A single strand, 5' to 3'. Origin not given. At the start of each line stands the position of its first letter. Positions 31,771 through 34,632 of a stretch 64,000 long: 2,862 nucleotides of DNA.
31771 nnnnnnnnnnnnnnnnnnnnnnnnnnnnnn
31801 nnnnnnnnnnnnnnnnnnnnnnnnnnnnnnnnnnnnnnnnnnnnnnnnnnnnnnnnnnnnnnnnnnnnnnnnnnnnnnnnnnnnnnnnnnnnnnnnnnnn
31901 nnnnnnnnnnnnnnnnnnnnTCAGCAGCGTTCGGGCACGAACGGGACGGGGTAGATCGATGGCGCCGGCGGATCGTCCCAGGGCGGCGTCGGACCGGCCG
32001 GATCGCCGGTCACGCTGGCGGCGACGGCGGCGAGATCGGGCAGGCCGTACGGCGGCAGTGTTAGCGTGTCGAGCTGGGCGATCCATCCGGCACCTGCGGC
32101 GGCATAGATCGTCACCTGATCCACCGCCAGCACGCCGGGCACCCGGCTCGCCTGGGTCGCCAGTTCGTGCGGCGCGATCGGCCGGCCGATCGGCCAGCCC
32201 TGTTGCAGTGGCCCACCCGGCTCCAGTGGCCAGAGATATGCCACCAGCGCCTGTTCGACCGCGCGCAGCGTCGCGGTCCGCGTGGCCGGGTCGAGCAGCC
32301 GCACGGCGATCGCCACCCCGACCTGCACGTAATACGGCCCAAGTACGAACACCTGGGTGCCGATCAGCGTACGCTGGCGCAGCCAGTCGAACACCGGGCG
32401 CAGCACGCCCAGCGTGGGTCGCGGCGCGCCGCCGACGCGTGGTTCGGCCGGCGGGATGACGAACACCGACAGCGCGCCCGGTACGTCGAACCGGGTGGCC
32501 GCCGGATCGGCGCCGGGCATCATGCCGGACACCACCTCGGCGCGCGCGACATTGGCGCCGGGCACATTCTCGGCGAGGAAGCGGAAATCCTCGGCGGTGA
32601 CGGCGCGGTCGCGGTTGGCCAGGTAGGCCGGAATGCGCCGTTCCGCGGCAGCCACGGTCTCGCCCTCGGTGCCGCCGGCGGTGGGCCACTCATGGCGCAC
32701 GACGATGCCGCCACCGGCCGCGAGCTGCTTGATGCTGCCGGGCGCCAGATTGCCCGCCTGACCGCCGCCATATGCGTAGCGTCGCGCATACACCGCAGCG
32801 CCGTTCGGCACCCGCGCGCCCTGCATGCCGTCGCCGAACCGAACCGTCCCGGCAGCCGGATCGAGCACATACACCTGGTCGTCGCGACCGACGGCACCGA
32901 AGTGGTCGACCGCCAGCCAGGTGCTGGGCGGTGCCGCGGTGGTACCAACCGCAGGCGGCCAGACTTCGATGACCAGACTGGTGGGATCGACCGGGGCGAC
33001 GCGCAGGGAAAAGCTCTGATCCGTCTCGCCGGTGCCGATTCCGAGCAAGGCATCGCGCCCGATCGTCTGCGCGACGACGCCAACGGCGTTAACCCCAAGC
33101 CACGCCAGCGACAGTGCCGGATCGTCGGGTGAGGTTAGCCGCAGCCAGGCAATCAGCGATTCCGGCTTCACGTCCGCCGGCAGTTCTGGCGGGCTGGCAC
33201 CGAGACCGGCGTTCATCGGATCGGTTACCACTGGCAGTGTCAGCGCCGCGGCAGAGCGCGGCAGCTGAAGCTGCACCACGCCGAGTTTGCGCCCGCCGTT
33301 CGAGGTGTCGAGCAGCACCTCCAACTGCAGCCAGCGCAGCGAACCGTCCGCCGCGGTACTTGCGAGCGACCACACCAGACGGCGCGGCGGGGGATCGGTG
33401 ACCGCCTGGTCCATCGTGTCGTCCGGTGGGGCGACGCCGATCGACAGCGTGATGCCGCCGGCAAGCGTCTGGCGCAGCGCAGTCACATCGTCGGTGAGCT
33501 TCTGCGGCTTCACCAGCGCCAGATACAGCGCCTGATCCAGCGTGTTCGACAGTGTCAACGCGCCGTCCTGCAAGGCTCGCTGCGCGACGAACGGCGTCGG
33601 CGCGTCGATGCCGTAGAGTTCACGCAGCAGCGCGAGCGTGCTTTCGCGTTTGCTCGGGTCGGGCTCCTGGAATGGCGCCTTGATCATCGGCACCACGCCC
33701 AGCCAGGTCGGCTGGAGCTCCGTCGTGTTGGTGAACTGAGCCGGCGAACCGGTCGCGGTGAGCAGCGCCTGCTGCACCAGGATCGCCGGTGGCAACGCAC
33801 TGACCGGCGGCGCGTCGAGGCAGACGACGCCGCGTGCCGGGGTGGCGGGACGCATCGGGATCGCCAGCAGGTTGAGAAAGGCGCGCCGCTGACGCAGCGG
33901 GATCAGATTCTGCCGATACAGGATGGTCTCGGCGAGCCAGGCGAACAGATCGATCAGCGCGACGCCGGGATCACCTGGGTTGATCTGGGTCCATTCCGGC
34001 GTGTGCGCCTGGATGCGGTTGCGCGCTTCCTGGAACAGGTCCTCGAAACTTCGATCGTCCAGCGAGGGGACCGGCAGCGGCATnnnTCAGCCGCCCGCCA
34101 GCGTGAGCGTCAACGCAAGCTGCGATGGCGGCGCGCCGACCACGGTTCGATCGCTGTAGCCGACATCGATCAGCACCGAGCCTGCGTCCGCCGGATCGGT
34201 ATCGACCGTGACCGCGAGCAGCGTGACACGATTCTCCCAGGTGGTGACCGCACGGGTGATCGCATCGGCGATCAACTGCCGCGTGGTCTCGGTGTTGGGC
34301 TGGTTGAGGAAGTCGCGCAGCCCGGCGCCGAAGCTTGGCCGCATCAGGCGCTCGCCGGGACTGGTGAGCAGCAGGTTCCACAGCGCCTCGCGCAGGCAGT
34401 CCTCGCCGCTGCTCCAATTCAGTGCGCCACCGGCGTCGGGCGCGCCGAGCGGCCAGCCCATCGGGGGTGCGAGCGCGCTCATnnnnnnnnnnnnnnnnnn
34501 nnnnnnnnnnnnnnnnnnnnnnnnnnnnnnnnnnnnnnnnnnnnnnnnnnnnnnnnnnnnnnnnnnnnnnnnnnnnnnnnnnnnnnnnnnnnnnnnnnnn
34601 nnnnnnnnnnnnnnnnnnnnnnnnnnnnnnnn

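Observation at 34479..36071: Membrane-anchored 530-aa protein occupying the PAAR slot between spike and gp25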

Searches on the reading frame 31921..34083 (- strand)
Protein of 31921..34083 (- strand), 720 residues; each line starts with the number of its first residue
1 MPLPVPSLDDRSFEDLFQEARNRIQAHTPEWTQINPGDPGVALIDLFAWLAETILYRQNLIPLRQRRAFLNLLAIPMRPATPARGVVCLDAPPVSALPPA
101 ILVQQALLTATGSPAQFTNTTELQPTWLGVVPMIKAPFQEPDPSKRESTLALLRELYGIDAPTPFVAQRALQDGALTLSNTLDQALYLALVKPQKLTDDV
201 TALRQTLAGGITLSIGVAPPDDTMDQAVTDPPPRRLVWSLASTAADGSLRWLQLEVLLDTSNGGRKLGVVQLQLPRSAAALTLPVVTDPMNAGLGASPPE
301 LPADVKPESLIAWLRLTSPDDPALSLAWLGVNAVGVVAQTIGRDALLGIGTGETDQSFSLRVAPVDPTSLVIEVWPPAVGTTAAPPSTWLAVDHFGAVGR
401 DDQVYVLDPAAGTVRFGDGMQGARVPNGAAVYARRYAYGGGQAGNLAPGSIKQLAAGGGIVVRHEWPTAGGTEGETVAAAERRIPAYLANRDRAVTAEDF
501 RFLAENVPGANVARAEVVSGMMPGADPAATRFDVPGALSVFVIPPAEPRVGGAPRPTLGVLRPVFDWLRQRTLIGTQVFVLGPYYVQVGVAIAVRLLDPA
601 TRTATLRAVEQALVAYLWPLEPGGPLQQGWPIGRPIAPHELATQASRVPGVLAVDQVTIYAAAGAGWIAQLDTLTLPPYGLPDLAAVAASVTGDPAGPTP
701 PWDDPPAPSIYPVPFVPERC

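Call 7: search_protein_families(library=pfam, proteins=[window:31921-34083:-], max_evalue=0.01)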
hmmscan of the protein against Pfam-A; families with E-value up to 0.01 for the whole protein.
window:31921-34083:- (720 aa): 1 family
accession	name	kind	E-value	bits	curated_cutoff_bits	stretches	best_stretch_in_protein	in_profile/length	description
PF04865.19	Baseplate_J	-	6.2e-08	32.7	21.1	1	440-617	74-237/255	Baseplate J-like protein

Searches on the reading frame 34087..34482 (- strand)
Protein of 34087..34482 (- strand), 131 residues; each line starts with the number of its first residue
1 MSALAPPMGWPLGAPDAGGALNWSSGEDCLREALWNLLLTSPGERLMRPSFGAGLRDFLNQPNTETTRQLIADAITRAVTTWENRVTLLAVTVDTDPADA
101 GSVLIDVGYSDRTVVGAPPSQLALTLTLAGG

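Call 7: search_protein_families(library=pfam, proteins=[window:34087-34482:-], max_evalue=0.01)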
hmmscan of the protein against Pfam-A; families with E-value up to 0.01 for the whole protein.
window:34087-34482:- (131 aa): 1 family
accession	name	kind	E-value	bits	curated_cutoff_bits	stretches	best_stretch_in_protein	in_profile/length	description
PF04965.19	GPW_gp25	-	1.9e-20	72.9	27.2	1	25-110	2-90/96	Baseplate wedge protein gp25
